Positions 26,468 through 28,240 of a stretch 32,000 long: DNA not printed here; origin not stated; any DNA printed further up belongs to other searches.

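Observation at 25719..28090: AT-rich two-gene operon in the satellite cargo slot: nuclease-like 490-aa protein coupled to a 300-aa all-alpha partner, a candidate uncharacterised anti-phage system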

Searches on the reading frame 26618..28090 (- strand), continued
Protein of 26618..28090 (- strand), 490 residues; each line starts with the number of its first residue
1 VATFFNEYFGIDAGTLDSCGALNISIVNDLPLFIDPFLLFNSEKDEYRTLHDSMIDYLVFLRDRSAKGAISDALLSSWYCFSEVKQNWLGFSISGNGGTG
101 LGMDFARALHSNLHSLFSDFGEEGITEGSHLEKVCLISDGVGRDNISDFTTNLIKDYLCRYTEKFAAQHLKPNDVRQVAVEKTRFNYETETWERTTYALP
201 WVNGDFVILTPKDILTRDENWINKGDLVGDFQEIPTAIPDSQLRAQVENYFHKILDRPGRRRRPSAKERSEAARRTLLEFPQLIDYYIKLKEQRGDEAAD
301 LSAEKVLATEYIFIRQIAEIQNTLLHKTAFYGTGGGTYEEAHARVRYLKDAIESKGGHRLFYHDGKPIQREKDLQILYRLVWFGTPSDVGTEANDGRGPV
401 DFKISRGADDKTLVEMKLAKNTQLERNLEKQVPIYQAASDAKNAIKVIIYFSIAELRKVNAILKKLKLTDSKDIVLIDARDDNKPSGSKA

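Call 27: predict_structure(alignment_id=A1)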
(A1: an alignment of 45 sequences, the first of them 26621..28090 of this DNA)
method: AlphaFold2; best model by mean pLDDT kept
length: 490 residues; sequences in the alignment: 45
mean_pLDDT: 74.1   pTM: 0.61
mean pLDDT of the five models: 74.1, 72.7, 69.7, 66.0, 63.5
residues with pLDDT >= 90: 62; 70-90: 247; 50-70: 153; < 50: 28
segments of 3 or more residues with pLDDT < 50: 25-29, 86-100, 393-397, 488-490
pLDDT, mean of each block of 10 residues (from residue 1): 69 75 50 67 82 85 86 86 51 39 77 71 66 62 69 86 90 90 89 91 75 66 60 71 83 72 75 77 73 62 58 57 65 73 87 83 85 72 66 50 70 87 86 71 89 94 92 92 62
secondary structure, 60 per line:
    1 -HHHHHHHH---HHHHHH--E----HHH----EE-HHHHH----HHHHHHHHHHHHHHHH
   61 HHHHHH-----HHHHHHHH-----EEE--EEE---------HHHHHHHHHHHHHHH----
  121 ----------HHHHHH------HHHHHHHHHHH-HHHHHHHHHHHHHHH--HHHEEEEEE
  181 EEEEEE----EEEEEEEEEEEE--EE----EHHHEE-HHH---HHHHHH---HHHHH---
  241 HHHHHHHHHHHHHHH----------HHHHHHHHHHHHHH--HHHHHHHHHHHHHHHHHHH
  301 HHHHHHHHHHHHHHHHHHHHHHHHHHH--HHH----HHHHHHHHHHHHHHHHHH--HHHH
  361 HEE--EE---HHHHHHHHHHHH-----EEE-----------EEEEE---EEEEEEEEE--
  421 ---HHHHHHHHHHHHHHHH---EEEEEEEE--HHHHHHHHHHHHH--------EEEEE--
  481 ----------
elements in order: H2-9 H13-18 H36-40 H45-66 H72-79 E85-87 E90-92 H102-116 H131-136 H143-153 H155-169 E175-186 E191-202 H224-229 H233-237 H241-255 H266-279 H282-327 H337-354 H357-361 H371-382 E388-390 E402-406 E410-418 H424-439 E443-450 H453-465 E474-478

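Call 32: find_related_loci(query=A1, collection=genome_contigs, flank=6000)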
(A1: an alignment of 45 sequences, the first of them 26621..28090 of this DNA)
Query A1 (490 aa) in genome_contigs; peptide patterns used: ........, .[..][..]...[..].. (x = any residue, [..] = any of these).
600 stretches matched a pattern (row limit reached: there are more); 515 encode a relative of the query (tblastn E <= 1e-3); the best 80 are kept; 80 distinct loci.
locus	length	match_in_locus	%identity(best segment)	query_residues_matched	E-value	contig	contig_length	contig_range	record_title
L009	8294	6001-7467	88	1-490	0e+0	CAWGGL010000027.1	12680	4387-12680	MAG: uncultured proteobacterium isolate MFD02923.bin.2.34 genome assembly, contig: contig_686, whole genome shotgun sequ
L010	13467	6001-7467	70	1-490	0e+0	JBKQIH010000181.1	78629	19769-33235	MAG: Rhodomicrobium sp. isolate BAr1A1B1C__bin_68 BAr1A1B1C_000000222610, whole genome shotgun sequence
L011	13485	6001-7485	68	1-490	0e+0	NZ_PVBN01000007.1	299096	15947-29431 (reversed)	Neorhizobium alkalisoli strain DSM 21826 NODE_7_length_299096_cov_60.2026, whole genome shotgun sequence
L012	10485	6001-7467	68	1-490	0e+0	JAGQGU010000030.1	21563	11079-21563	MAG: Thermomicrobiales bacterium isolate HKST-UBA75 2009_14867, whole genome shotgun sequence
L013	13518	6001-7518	67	1-490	0e+0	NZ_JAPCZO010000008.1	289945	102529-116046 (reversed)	Rhizobium acaciae strain 1AS11 AS11_New2022_good_assembly_contig_8, whole genome shotgun sequence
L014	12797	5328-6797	68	1-485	0e+0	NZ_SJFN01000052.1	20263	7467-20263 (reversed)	Siculibacillus lacustris strain SA-279 scaffold_51, whole genome shotgun sequence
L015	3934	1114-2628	67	1-490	0e+0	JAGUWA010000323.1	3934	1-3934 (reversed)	MAG: Parvibaculum sp. isolate DeMMO5_13 c_000000018978, whole genome shotgun sequence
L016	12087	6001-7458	65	1-490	0e+0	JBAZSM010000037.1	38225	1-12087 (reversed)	MAG: Pseudolabrys sp. isolate SO_2017_GW1_173 NODE_4955_length_38225_cov_1.050921_OW334_2017, whole genome shotgun seque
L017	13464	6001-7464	65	1-490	0e+0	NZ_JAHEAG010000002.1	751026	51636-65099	Bradyrhizobium sp. SRL28 2, whole genome shotgun sequence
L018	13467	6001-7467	68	1-490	0e+0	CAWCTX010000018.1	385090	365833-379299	MAG: uncultured Actinomycetota bacterium isolate MFD05454.bin.1.262 genome assembly, contig: contig_64979, whole genome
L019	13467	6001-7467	66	1-490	0e+0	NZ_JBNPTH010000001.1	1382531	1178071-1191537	Bradyrhizobium sp. HKCCYLS3077 NODE_1, whole genome shotgun sequence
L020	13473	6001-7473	64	1-490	0e+0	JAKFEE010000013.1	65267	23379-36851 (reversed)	MAG: Rhodospirillaceae bacterium isolate LC065 contig-124_246, whole genome shotgun sequence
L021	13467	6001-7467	64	1-490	0e+0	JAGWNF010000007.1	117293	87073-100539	MAG: Alphaproteobacteria bacterium isolate REEB225 contig-150_163, whole genome shotgun sequence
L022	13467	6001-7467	66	1-490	0e+0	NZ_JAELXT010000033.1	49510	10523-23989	Microvirga splendida strain BT325 NODE_33_length_49510_cov_34.443914, whole genome shotgun sequence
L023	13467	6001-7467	65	1-490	0e+0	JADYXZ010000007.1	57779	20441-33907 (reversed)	MAG: Bradyrhizobiaceae bacterium isolate SJ505 c_000000510357, whole genome shotgun sequence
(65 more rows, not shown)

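Call 35: fold_search(model_id=the predicted structure, library=pdb)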
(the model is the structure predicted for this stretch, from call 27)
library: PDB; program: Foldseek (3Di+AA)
matches with E <= 10: 702; with E <= 0.001: 0
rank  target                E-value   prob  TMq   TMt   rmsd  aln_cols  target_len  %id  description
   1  3bm3_A                6.2e-02  0.47  0.14  0.24  20.7       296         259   10  Restriction endonuclease PspGI-substrate DNA complex (released 2008-09-16)
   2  9u49_A                1.9e-01  0.63  0.13  0.16   5.9       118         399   17  crystal structure of Cdn1 in complex with cA4 (released 2026-02-04)
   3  5lhc_B                3.8e-01  0.18  0.14  0.12  15.5       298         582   11  The structure of D456A mutant of Nt.BspD6I nicking endonuclease at 0.24 nm resolution . (released 2017-08-16)
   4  8z4i_A                4.7e-01  0.35  0.13  0.16   6.0       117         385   14  crystal structure of Cdn1 in complex with cA3 (released 2026-02-04)
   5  3t7s_A                6.1e-01  0.60  0.10  0.18   5.5        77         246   14  Crystal structure of complex of SAM and BVU_3255, a methyltransferase from Bacteroides vulgatus ATCC 8482 (released 2011-10-12)
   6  2vld_A                6.4e-01  0.38  0.15  0.28   7.0       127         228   12  crystal structure of a repair endonuclease from Pyrococcus abyssi (released 2009-05-19)
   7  4dap                  6.7e-01  0.57  0.16  0.29   5.5       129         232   12  The structure of Escherichia coli SfsA (released 2013-08-14)
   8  8j2d                  6.7e-01  0.08  0.11  0.09  24.2       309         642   14  Structure of the C-terminal subenzyme of the malonyl-CoA reductase from Chloroflexus aurantiacus, mutant N940V/K1106W/S1 (released 2024-04-17)
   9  6qnz_B                7.0e-01  0.18  0.17  0.15  17.9       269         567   12  Crystal structure of the site-specific DNA nickase N.BspD6I E418A Mutant (released 2020-03-04)
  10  8zgc_A                7.4e-01  0.18  0.11  0.08  13.7       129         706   14  Human lysine O-link glycosylation complex, LH3/ColGalT1 with bound UDP-galactose (released 2025-03-19)
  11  3f4k                  9.1e-01  0.44  0.10  0.17   5.6        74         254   12  Crystal structure of a probable methyltransferase from Bacteroides thetaiotaomicron. Northeast Structural Genomics targe (released 2008-11-25)
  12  6dqi_A                9.1e-01  0.35  0.11  0.25   5.6        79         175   22  Crystal structure of SsuE FMN reductase Y118A mutant in apo form. (released 2019-01-09)
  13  4c4a                  9.5e-01  0.75  0.10  0.08   4.1        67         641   19  Crystal structure of mouse protein arginine methyltransferase 7 in complex with SAH (released 2014-07-02)
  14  3t7s_C                9.5e-01  0.63  0.11  0.20   4.5        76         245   13  Crystal structure of complex of SAM and BVU_3255, a methyltransferase from Bacteroides vulgatus ATCC 8482 (released 2011-10-12)
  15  2vld_B                9.5e-01  0.44  0.16  0.30   6.7       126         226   10  crystal structure of a repair endonuclease from Pyrococcus abyssi (released 2009-05-19)
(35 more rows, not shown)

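Call 52: search_solved_structures(query=A1, max_evalue=10, show_alignments=2)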
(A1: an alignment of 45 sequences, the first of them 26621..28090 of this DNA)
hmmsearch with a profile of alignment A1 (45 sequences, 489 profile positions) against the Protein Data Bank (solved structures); distinct sequences matched with E-value up to 10: 2.
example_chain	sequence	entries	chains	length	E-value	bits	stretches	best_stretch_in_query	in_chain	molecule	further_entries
3vu9_B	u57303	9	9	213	0.24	13.4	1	261-294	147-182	Chromosome segregation in meiosis protein 2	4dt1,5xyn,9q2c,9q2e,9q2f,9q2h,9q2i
4eq6_A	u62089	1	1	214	0.24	13.4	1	261-294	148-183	Chromosome segregation in meiosis protein 2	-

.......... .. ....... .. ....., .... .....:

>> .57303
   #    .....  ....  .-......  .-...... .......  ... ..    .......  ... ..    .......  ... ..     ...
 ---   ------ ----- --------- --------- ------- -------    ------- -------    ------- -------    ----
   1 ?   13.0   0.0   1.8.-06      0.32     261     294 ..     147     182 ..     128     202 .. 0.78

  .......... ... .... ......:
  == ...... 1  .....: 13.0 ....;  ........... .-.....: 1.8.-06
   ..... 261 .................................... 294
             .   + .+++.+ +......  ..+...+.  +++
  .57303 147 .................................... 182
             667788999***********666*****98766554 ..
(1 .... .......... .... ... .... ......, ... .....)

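Call 55: search_protein_families(library=pfam, proteins=[P0241, P0258, P0277, P0263, P0283, P0328, P0292, P0340, P0257, L003:7479-8018:+], max_evalue=0.01)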
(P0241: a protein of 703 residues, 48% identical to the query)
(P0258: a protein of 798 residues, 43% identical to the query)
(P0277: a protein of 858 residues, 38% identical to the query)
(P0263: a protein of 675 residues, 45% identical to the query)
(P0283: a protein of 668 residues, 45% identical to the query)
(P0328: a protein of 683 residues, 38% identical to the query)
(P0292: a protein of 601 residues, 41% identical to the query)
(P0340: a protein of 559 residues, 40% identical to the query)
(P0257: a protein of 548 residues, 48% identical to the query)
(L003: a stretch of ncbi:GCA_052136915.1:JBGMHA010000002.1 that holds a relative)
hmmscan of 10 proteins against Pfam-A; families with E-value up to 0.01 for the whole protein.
P0241 (703 aa): 1 family
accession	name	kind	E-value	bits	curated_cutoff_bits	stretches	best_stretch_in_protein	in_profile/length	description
PF12770.12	CHAT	-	2.9e-07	30.7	24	1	527-663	101-249/289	CHAT domain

P0258 (798 aa): 1 family
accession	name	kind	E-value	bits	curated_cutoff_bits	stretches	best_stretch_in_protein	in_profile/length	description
PF13289.12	SIR2_2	-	4.8e-15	56.3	24.5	1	644-769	3-131/141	SIR2-like domain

P0277 (858 aa): 3 families
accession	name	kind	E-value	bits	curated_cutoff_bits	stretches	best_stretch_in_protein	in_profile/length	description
PF00656.27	Peptidase_C14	-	2.9e-18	66.9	21.4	1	516-754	2-225/233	Caspase domain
PF06919.17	Phage_T4_Gp30_7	-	0.0039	17.4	27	0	479-561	19-95/118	Phage Gp30.7 protein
PF07410.16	Phage_Gp111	-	0.008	17.2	27.1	0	379-466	16-97/117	Streptococcus thermophilus bacteriophage Gp111 protein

P0263 (675 aa): 2 families
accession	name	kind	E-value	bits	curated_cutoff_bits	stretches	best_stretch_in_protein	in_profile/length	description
PF13676.11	TIR_2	-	1e-12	49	28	1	528-640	10-106/122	TIR domain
PF08357.16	SEFIR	-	1.2e-09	39.1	23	1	505-644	2-141/150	SEFIR domain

P0283 (668 aa): 2 families
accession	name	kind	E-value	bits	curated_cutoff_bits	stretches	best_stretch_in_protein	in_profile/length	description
PF13676.11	TIR_2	-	1.1e-13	52.2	28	1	523-620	1-92/122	TIR domain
PF01582.25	TIR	-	0.00093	19.5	21.3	1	536-613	15-92/179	TIR domain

P0328 (683 aa): 1 family
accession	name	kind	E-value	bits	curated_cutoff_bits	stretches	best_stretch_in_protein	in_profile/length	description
PF01048.26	PNP_UDP_1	-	4.8e-19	69.1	25.1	1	436-678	2-232/233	Phosphorylase superfamily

P0292 (601 aa): 0 families

P0340 (559 aa): 1 family
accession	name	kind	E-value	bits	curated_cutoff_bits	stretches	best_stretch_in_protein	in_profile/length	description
PF13676.11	TIR_2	-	9.3e-12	46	28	1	357-470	1-109/122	TIR domain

P0257 (548 aa): 2 families
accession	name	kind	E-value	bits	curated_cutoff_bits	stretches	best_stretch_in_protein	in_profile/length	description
PF19960.5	EAD7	-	7.6e-16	58.1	32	1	431-496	1-62/62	Effector-associated domain 7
PF25500.1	DUF7913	-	0.0084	16.7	27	0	252-300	12-60/120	Domain of unknown function (DUF7913)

L003:7479-8018:+ (180 aa): 0 families

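Call 70: search_protein_families(library=pfam, alignment_id=A4, max_evalue=0.00001)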
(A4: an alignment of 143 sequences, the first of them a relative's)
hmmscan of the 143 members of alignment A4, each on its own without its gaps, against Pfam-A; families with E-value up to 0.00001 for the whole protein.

A. member 1, L001:5496-5900:+ (135 aa): 0 families

B. families by the number of members that match (of 143 scanned): 144 families (the first 25 are shown)
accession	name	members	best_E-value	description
PF00239.26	Resolvase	3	2.8e-28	Resolvase, N terminal domain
PF00589.27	Phage_integrase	3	3.6e-25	Phage integrase family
PF01420.25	Methylase_S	3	2.1e-24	Type I restriction modification DNA specificity domain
PF09848.15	SLFN-g3_helicase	2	6.7e-100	Schlafen group 3, DNA/RNA helicase domain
PF01078.27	Mg_chelatase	2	1.6e-96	Magnesium chelatase, subunit ChlI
PF13541.12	ChlI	2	4.6e-39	Subunit ChlI of Mg-chelatase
PF13335.12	Mg_chelatase_C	2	1.3e-30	Magnesium chelatase, subunit ChlI C-terminal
PF10711.15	DUF2513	2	1.5e-26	Hypothetical protein (DUF2513)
PF00561.26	Abhydrolase_1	2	2.4e-18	alpha/beta hydrolase fold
PF07508.19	Recombinase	2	3.5e-14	Recombinase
PF07728.20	AAA_5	2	1.1e-09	AAA domain (dynein-related subfamily)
PF00493.29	MCM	2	2.1e-09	MCM P-loop domain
PF01381.28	HTH_3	2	1.3e-08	Helix-turn-helix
PF13191.12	AAA_16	2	2.1e-07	AAA ATPase domain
PF13401.12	AAA_22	2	1.3e-06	AAA domain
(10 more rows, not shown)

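Call 71: search_protein_families(library=padloc, alignment_id=A4, max_evalue=0.00001)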
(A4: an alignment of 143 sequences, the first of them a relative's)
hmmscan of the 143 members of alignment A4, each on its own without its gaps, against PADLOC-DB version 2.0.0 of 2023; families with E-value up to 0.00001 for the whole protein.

A. member 1, L001:5496-5900:+ (135 aa): 0 families

B. families by the number of members that match (of 143 scanned): 362 families (the first 25 are shown)
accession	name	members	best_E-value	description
PDLC04137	mad5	4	4e-44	mads_5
PDLC03169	Specificity_I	3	3.5e-97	Type I specificity subunit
PDLC03189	Specificity_I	3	2.1e-80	Type I specificity subunit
PDLC03127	Specificity_I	3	1.6e-67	Type I specificity subunit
PDLC03162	Specificity_I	3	3.2e-67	Type I specificity subunit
PDLC03069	Specificity_I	3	9.3e-64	Type I specificity subunit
PDLC03088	Specificity_I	3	8.3e-62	Type I specificity subunit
PDLC03179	Specificity_I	3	5.8e-56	Type I specificity subunit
PDLC03109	Specificity_I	3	1.7e-53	Type I specificity subunit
PDLC03079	Specificity_I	3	1.4e-51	Type I specificity subunit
PDLC03122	Specificity_I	3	2e-51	Type I specificity subunit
PDLC03194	Specificity_I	3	2.3e-48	Type I specificity subunit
PDLC03100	Specificity_I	3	1e-45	Type I specificity subunit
PDLC03107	Specificity_I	3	2.9e-45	Type I specificity subunit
PDLC03134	Specificity_I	3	9.6e-45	Type I specificity subunit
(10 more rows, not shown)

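Call 74: search_dna_similar(query=window:26621-28090:-, collection=phages, mode=protein, max_rows=15)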
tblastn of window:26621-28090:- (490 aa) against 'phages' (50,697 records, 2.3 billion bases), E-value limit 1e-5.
No match.

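Call 75: search_dna_similar(query=window:26621-28090:-, collection=plasmids, mode=protein, max_rows=20)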
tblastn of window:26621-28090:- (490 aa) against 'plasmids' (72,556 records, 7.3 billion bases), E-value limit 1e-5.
Records with a match: 20; places in all: 20; records where one place covers at least 80% of the query: 12.
Best place of each record, by identity: 80-90% 4; 60-80% 2; <60% 14.
By first word of the organism name: Sinorhizobium 5; Bradyrhizobium 4; Rhizobium 2; Paenarthrobacter 2; Bacillus 2; Roseomonas 1; Janthinobacterium 1; Rhodobacter 1; Nitrosospira 1; Calothrix 1.
By predicted mobility (MOB-suite, as given by PLSDB): conjugative 10; non-mobilizable 9; mobilizable 1.
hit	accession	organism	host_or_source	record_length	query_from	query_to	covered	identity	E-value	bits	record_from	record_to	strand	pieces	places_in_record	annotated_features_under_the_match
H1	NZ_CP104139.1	Rhizobium sp. WSM1274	Vicia sp.,cell culture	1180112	1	490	100%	67.3%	0e+0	665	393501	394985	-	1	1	record has no annotation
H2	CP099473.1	Roseomonas mucosa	Human skin,single cell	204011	1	490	100%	64.9%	0e+0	641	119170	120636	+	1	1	hypothetical protein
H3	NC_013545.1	Sinorhizobium meliloti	isolated from an indigenous ...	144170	1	490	100%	59.8%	0e+0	589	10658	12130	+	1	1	hypothetical protein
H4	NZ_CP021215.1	Sinorhizobium meliloti RU11/001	-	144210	1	490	100%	59.8%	0e+0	589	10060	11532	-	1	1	hypothetical protein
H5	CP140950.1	Sinorhizobium meliloti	Medicago lupulina,whole organism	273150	1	490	100%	59.6%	0e+0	587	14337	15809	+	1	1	hypothetical protein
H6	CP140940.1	Sinorhizobium meliloti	Medicago lupulina,whole organism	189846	1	490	100%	59.4%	0e+0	586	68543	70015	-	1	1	hypothetical protein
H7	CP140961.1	Sinorhizobium meliloti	Medicago lupulina,whole organism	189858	1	490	100%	59.4%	0e+0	586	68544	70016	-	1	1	hypothetical protein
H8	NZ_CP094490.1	Paenarthrobacter ureafaciens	soil,farmland soil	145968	2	489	100%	45.0%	1e-117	387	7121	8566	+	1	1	hypothetical protein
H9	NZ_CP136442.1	Paenarthrobacter sp. AT5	atrazine-producing pesticide factory ...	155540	2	489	100%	45.0%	1e-117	387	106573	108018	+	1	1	hypothetical protein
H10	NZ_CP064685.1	Bradyrhizobium sp. CW1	Acmispon strigosus,cell culture,bulk ...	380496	241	490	51%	85.2%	5e-113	434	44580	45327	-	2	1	hypothetical protein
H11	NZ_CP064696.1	Bradyrhizobium sp. 184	Acmispon strigosus,cell culture,root ...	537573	264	490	46%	83.8%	1e-100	394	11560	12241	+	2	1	hypothetical protein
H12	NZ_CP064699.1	Bradyrhizobium sp. 183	Acmispon strigosus,cell culture,root ...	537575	264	490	46%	83.8%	1e-100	394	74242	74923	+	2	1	hypothetical protein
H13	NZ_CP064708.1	Bradyrhizobium sp. 131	Acmispon strigosus,cell culture,root ...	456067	264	490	46%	83.8%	1e-100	394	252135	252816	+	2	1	hypothetical protein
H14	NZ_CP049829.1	Janthinobacterium lividum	single organism,water pond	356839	1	483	99%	38.5%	4e-94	319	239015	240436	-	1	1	hypothetical protein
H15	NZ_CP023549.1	Rhodobacter sp. CZR27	cell culture,paddy soil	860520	5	449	91%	24.7%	7e-18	95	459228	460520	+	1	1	hypothetical protein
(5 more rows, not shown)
